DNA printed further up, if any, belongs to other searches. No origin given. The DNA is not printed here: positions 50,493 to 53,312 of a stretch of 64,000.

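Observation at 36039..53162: Three paralogous GT-C-type polytopic membrane proteins, a small GT2 and a flippase-like protein: a candidate lipid-linked-sugar extracytoplasmic glycosylation module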

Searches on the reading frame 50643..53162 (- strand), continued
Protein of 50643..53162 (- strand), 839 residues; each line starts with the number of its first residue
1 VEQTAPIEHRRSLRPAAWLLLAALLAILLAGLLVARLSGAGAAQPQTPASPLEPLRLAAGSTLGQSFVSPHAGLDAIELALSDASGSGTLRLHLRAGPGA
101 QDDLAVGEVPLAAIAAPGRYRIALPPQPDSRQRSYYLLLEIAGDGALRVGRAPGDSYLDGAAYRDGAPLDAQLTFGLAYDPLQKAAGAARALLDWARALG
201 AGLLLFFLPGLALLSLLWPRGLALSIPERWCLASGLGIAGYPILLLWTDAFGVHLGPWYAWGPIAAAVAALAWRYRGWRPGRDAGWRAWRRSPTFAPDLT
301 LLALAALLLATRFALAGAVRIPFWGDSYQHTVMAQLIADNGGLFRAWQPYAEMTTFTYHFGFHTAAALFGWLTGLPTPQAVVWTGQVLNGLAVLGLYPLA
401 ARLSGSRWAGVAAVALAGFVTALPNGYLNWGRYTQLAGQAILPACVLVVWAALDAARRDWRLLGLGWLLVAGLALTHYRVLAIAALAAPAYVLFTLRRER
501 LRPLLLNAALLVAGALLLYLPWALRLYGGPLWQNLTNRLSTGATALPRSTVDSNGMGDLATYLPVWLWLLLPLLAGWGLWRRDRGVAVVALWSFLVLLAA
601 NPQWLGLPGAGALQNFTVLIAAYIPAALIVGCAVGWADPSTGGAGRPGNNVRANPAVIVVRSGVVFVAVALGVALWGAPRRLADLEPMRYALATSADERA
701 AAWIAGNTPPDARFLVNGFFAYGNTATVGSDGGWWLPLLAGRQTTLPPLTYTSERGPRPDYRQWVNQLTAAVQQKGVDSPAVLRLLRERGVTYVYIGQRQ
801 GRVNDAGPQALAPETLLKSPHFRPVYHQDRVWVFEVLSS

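Call 22: search_protein_families(library=ncbifam, proteins=[L002:8859-9815:+, L003:8956-9996:+, L004:8971-10017:+, L002:16574-17503:+], max_evalue=0.001)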
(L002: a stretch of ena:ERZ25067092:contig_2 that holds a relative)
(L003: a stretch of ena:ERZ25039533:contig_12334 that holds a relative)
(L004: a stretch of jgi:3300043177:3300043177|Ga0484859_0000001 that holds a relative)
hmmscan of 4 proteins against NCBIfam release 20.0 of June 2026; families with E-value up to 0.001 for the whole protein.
L002:8859-9815:+ (318 aa): 9 families
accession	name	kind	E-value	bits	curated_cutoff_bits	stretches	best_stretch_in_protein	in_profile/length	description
TIGR04182.1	glyco_TIGR04182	equivalog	9.7e-32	110.5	325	1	4-294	3-284/293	S-layer glycoprotein N-glycosyltransferase AglJ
NF058614.1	PPMAGASynPpgS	equivalog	1.2e-15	57.5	370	1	5-195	4-194/226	polyprenyl-phospho-N-acetylgalactosaminyl synthase PpgS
NF047588.1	GlcsyltransPgfSStrep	equivalog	1.9e-10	40.5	500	1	1-293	1-288/308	glycosyltransferase PgfS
NF041391.1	DPhHxTase_Halo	equivalog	7.5e-10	38.2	375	1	34-196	25-182/213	dolichyl-phosphate hexose transferase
NF010496.0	PRK13915.1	equivalog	2.4e-06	26.8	262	1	5-109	35-145/307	glucosyl-3-phosphoglycerate synthase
TIGR04283.1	glyco_like_mftF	equivalog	2.5e-06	27.3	182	1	5-59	3-55/221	TIGR04283 family arsenosugar biosynthesis glycosyltransferase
NF007986.1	PRK10714.1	equivalog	5.6e-05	22.3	529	1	2-305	7-303/316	undecaprenyl-phosphate 4-deoxy-4-formamido-L-arabinose transferase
TIGR03937.1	PgaC_IcaA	equivalog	6.9e-05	22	422.3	1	5-91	49-135/407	poly-beta-1,6-N-acetyl-D-glucosamine synthase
NF007482.0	PRK10073.1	equivalog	0.00082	18.5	423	1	2-76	7-83/334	glycosyltransferase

L003:8956-9996:+ (346 aa): 13 families
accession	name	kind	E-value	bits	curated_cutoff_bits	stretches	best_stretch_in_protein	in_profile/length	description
TIGR04182.1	glyco_TIGR04182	equivalog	3.7e-33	115.2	325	1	4-293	3-283/293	S-layer glycoprotein N-glycosyltransferase AglJ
NF058614.1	PPMAGASynPpgS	equivalog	1.6e-18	67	370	1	5-196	4-194/226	polyprenyl-phospho-N-acetylgalactosaminyl synthase PpgS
NF047588.1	GlcsyltransPgfSStrep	equivalog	2.6e-14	53.2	500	1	1-293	1-288/308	glycosyltransferase PgfS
NF041391.1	DPhHxTase_Halo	equivalog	4.4e-12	45.4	375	1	9-197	3-182/213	dolichyl-phosphate hexose transferase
NF007986.1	PRK10714.1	equivalog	8.5e-12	44.7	529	1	2-293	7-294/316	undecaprenyl-phosphate 4-deoxy-4-formamido-L-arabinose transferase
TIGR03937.1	PgaC_IcaA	equivalog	4.5e-08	32.5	422.3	1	5-110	49-153/407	poly-beta-1,6-N-acetyl-D-glucosamine synthase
NF041875.1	EPS_EpsD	equivalog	1.5e-07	31.2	370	1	5-118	3-115/325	exopolysaccharide biosynthesis glycosyltransferase EpsD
TIGR04283.1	glyco_like_mftF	equivalog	3.1e-07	30.2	182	1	5-62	3-57/221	TIGR04283 family arsenosugar biosynthesis glycosyltransferase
NF010496.0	PRK13915.1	equivalog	1.5e-05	24.3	262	1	5-110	35-145/307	glucosyl-3-phosphoglycerate synthase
NF050113.1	gal_furan_GlfT1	equivalog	2.6e-05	23.7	330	1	34-100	30-97/290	galactofuranosyltransferase GlfT1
TIGR03469.1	HpnB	hypoth_equivalog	6.1e-05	22.2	379.25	1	5-113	48-166/386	hopene-associated glycosyltransferase HpnB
NF041865.1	EpsU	equivalog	8.8e-05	21.7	700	1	3-125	41-164/394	exopolysaccharide biosynthesis GT2 family glycosyltransferase EpsU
NF007482.0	PRK10073.1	equivalog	0.00017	20.7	423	1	2-104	7-107/334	glycosyltransferase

L004:8971-10017:+ (348 aa): 15 families
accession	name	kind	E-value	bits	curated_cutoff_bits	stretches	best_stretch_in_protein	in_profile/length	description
TIGR04182.1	glyco_TIGR04182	equivalog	1.7e-34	119.6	325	1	27-318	3-285/293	S-layer glycoprotein N-glycosyltransferase AglJ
NF058614.1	PPMAGASynPpgS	equivalog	5.8e-19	68.4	370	1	28-219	4-194/226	polyprenyl-phospho-N-acetylgalactosaminyl synthase PpgS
NF047588.1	GlcsyltransPgfSStrep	equivalog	7.7e-16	58.2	500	1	25-325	2-294/308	glycosyltransferase PgfS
NF007986.1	PRK10714.1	equivalog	3.5e-15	55.8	529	1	25-316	7-294/316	undecaprenyl-phosphate 4-deoxy-4-formamido-L-arabinose transferase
NF041391.1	DPhHxTase_Halo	equivalog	1.6e-13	50.1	375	1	32-220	3-182/213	dolichyl-phosphate hexose transferase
NF041875.1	EPS_EpsD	equivalog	1.8e-09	37.5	370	1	28-140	3-114/325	exopolysaccharide biosynthesis glycosyltransferase EpsD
TIGR03937.1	PgaC_IcaA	equivalog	4.3e-08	32.5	422.3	1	16-130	37-150/407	poly-beta-1,6-N-acetyl-D-glucosamine synthase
TIGR03965.1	mycofact_glyco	equivalog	1e-07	31.2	280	1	24-156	74-204/467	mycofactocin biosynthesis glycosyltransferase MftF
TIGR04283.1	glyco_like_mftF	equivalog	1.2e-07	31.6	182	1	28-89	3-61/221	TIGR04283 family arsenosugar biosynthesis glycosyltransferase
NF010496.0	PRK13915.1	equivalog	2.5e-06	26.8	262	1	25-133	32-145/307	glucosyl-3-phosphoglycerate synthase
TIGR03469.1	HpnB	hypoth_equivalog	4.3e-06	26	379.25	1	25-138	45-168/386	hopene-associated glycosyltransferase HpnB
NF038302.1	EPS_HpsE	equivalog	9.8e-05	21.5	300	1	25-76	2-54/307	hormogonium polysaccharide biosynthesis glycosyltransferase HpsE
TIGR04242.1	nodulat_NodC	equivalog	0.00012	21.1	550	1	16-134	40-160/395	chitooligosaccharide synthase NodC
NF007482.0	PRK10073.1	equivalog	0.00018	20.6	423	1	25-80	7-60/334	glycosyltransferase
NF053846.1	glyco_with_XrtP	equivalog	0.00025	19.9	520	1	29-90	46-109/440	XrtP-associated glycosyltransferase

L002:16574-17503:+ (309 aa): 9 families
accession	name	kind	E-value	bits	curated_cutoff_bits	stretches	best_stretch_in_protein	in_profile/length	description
TIGR01556.1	rhamnosyltran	subfamily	2.3e-24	86.1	200.55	1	32-280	19-267/281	rhamnosyltransferase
TIGR03965.1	mycofact_glyco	equivalog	7.6e-16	58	280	1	8-222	77-281/467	mycofactocin biosynthesis glycosyltransferase MftF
NF050113.1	gal_furan_GlfT1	equivalog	5.9e-13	48.8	330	1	10-224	4-209/290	galactofuranosyltransferase GlfT1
TIGR04283.1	glyco_like_mftF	equivalog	1.2e-10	41.4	182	1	7-115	1-101/221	TIGR04283 family arsenosugar biosynthesis glycosyltransferase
NF041875.1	EPS_EpsD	equivalog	3.7e-09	36.4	370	1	7-108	1-101/325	exopolysaccharide biosynthesis glycosyltransferase EpsD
TIGR03937.1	PgaC_IcaA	equivalog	1.8e-08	33.8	422.3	0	2-104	42-143/407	poly-beta-1,6-N-acetyl-D-glucosamine synthase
NF007482.0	PRK10073.1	equivalog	1.4e-06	27.5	423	1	3-103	4-102/334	glycosyltransferase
NF038299.1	EPS_HpsN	equivalog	5.1e-06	25.7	425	1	169-248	165-245/317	hormogonium polysaccharide biosynthesis glycosyltransferase HpsN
NF045692.1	OglycostaseCruG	equivalog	8.2e-05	21.7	600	1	6-219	42-253/386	2'-O-glycosyltransferase CruG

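Call 27: predict_structure(alignment_id=A1)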
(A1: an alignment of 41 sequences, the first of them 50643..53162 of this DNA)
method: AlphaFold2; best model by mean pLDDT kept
length: 839 residues; sequences in the alignment: 41
mean_pLDDT: 83.0   pTM: 0.86
mean pLDDT of the five models: 83.0, 82.1, 80.6, 79.4, 79.1
residues with pLDDT >= 90: 402; 70-90: 267; 50-70: 121; < 50: 49
segments of 3 or more residues with pLDDT < 50: 1-6, 37-48, 424-430, 643-650, 720-730
pLDDT, mean of each block of 10 residues (from residue 1): 44 60 65 51 46 88 91 94 95 94 97 93 95 92 95 65 88 89 90 92 97 95 91 97 93 94 98 88 75 89 92 77 61 87 76 66 95 91 90 96 93 94 54 83 96 93 98 92 92 87 94 95 72 82 80 71 88 93 91 93 89 83 93 88 50 65 84 85 65 66 92 77 44 72 69 65 79 88 92 86 61 91 91 86
secondary structure, 60 per line:
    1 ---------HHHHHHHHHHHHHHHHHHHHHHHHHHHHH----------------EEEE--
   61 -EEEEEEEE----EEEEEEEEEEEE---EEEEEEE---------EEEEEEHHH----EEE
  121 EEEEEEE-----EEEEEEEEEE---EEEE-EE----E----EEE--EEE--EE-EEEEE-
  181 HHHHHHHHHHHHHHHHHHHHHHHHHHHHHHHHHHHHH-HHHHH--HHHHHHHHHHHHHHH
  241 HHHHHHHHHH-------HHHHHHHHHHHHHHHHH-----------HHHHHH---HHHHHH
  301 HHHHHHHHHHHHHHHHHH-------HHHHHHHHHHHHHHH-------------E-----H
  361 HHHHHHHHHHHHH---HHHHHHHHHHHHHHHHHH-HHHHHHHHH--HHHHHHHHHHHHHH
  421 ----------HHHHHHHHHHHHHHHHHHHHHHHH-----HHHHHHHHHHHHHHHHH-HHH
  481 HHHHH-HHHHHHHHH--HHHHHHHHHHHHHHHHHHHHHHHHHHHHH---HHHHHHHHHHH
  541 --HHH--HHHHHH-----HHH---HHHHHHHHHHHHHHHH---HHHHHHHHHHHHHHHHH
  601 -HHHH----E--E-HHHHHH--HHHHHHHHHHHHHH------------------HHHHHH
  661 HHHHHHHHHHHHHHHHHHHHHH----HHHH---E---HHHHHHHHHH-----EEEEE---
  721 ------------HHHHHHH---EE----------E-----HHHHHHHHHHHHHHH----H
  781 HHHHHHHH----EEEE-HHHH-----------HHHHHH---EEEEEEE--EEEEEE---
elements in order (helices of 4 or more, strands of 3 or more residues): H10-38 E55-58 E62-69 E74-85 E89-95 E105-110 E118-127 E133-142 E146-149 E162-164 E167-169 E175-179 H181-217 H219-223 H226-250 H258-274 H286-291 H295-318 H326-340 H360-373 H377-394 H396-404 H407-420 H431-454 H460-476 H478-485 H487-495 H498-526 H530-540 H548-553 H565-580 H584-600 H602-605 H615-620 H623-636 H655-682 H687-690 H698-707 E713-717 H733-739 H761-775 H780-788 E793-796 H798-801 H813-818 E822-828 E831-836
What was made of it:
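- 50643..53162 (-): DUF6541 paralogue B (839 aa): N-terminal signal anchor, extracytoplasmic CBM-like beta-sandwich (aa ~55-180), GT-C membrane domain, C-terminal extracytoplasmic domain. AF2 pLDDT 83, pTM 0.86 (call 27).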

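Call 37: search_protein_families(library=pfam, proteins=[window:50643-53162:-], max_evalue=10)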
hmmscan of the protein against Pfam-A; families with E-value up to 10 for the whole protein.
window:50643-53162:- (839 aa): 3 families
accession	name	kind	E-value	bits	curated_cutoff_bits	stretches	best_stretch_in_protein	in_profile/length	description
PF20176.3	DUF6541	-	1.4e-20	73.6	29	1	204-832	2-640/646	Family of unknown function (DUF6541)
PF20604.3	DUF6798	-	0.048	13.8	26.9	1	698-716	4-22/61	Domain of unknown function (DUF6798)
PF07760.16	DUF1616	-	0.079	12.5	31.6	1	196-257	22-97/307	Protein of unknown function (DUF1616)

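Call 45: search_solved_structures(query=A1, max_evalue=10, show_alignments=3)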
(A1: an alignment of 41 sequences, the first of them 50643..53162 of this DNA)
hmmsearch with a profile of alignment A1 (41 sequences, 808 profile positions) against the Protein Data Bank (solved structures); distinct sequences matched with E-value up to 10: 1.
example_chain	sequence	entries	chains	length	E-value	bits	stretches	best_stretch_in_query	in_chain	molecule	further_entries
9lsa_A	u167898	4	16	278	3.4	8.9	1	66-123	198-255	Red fluorescent protein,grafted calcium-binding sequence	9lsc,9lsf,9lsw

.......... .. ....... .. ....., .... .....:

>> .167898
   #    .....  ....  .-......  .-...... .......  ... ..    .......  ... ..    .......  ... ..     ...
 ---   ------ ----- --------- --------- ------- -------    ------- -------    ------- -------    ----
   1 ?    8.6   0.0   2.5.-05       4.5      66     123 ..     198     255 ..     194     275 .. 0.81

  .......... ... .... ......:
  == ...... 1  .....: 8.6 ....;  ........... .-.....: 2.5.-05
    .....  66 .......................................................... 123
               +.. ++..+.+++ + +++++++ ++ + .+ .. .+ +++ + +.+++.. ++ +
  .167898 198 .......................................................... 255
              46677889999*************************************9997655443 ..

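Call 46: find_related_loci(query=A1, collection=genome_contigs, flank=10000)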
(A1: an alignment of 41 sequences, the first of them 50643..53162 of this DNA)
Query A1 (839 aa) in genome_contigs; peptide patterns used: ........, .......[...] (x = any residue, [..] = any of these).
476 stretches matched a pattern; 445 encode a relative of the query (tblastn E <= 1e-3); the best 80 are kept; 80 distinct loci.
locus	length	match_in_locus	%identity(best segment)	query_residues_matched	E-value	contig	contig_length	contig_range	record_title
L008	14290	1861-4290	51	48-836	0e+0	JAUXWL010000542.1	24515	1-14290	MAG: Anaerolineales bacterium isolate C15_maxbin.104 C15_k141_450848, whole genome shotgun sequence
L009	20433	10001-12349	51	43-837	0e+0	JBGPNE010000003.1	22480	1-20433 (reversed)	MAG: Pyrinomonadaceae bacterium isolate OBJ_0618_7090110_221 k141_7803226_length_22480_cov_11.4091, whole genome shotgun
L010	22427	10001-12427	52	57-836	0e+0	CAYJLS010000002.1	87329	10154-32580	MAG TPA_asm: uncultured Anaerolineaceae bacterium isolate ERP124720_co1_70 genome assembly, contig: NODE_377_length_8732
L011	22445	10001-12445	47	27-836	0e+0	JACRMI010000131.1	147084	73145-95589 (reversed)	MAG: Chloroflexi bacterium isolate NC_groundwater_1903_Pr3_S2p5_53_18 SR2-18-S2p5_coassembly_scaffold_249170, whole geno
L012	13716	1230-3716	45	27-838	0e+0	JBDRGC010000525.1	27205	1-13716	MAG: Chloroflexota bacterium isolate MEGAHIT-group-1.410 k141_847252, whole genome shotgun sequence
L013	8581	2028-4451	48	40-836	0e+0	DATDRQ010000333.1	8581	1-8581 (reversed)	MAG TPA_asm: Anaerolineales bacterium isolate SMAG_U7981 k141_1779706, whole genome shotgun sequence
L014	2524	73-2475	47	27-837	0e+0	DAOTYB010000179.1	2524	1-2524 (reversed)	MAG TPA_asm: Anaerolineae bacterium isolate H23_303 k115_423993, whole genome shotgun sequence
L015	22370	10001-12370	46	38-837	0e+0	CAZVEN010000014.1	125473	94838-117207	MAG TPA_asm: uncultured Chloroflexaceae bacterium isolate SRP141376_co5_267 genome assembly, contig: NODE_244_length_125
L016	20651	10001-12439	47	55-838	0e+0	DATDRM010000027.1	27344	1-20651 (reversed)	MAG TPA_asm: Anaerolineales bacterium isolate SMAG_U7977 k141_535565, whole genome shotgun sequence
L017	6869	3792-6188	47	44-834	0e+0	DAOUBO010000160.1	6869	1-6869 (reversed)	MAG TPA_asm: Anaerolineae bacterium isolate H70_732 k91_607164, whole genome shotgun sequence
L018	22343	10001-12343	47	55-835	0e+0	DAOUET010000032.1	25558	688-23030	MAG TPA_asm: Anaerolineales bacterium isolate N7_331 k137_700532, whole genome shotgun sequence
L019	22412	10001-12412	48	46-837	0e+0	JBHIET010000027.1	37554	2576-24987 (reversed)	MAG: Anaerolineae bacterium isolate b2.sp2_bin.30 NODE_145_length_37554_cov_8.681298, whole genome shotgun sequence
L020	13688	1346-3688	50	44-837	0e+0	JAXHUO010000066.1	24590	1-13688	MAG: Chloroflexota bacterium isolate MAG53_tar_biofilm MAG53_66, whole genome shotgun sequence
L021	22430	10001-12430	49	24-837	0e+0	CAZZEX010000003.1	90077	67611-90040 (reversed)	MAG TPA_asm: uncultured Anaerolineales bacterium isolate SRP214966_co5_324 genome assembly, contig: NODE_69_length_90077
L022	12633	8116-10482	44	50-835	0e+0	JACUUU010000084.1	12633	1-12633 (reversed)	MAG: Anaerolineales bacterium isolate Kmv39 NODE_2468_length_12633_cov_6.307203, whole genome shotgun sequence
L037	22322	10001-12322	47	57-839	0e+0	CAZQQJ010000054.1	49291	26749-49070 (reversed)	MAG TPA_asm: uncultured Anaerolinea sp. isolate SRP278314_co2_69 genome assembly, contig: NODE_1064_length_49291_cov_36.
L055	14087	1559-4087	40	1-839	0e+0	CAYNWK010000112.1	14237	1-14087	MAG TPA_asm: uncultured Anaerolineaceae bacterium isolate SRP214966_co2_130 genome assembly, contig: NODE_6856_length_14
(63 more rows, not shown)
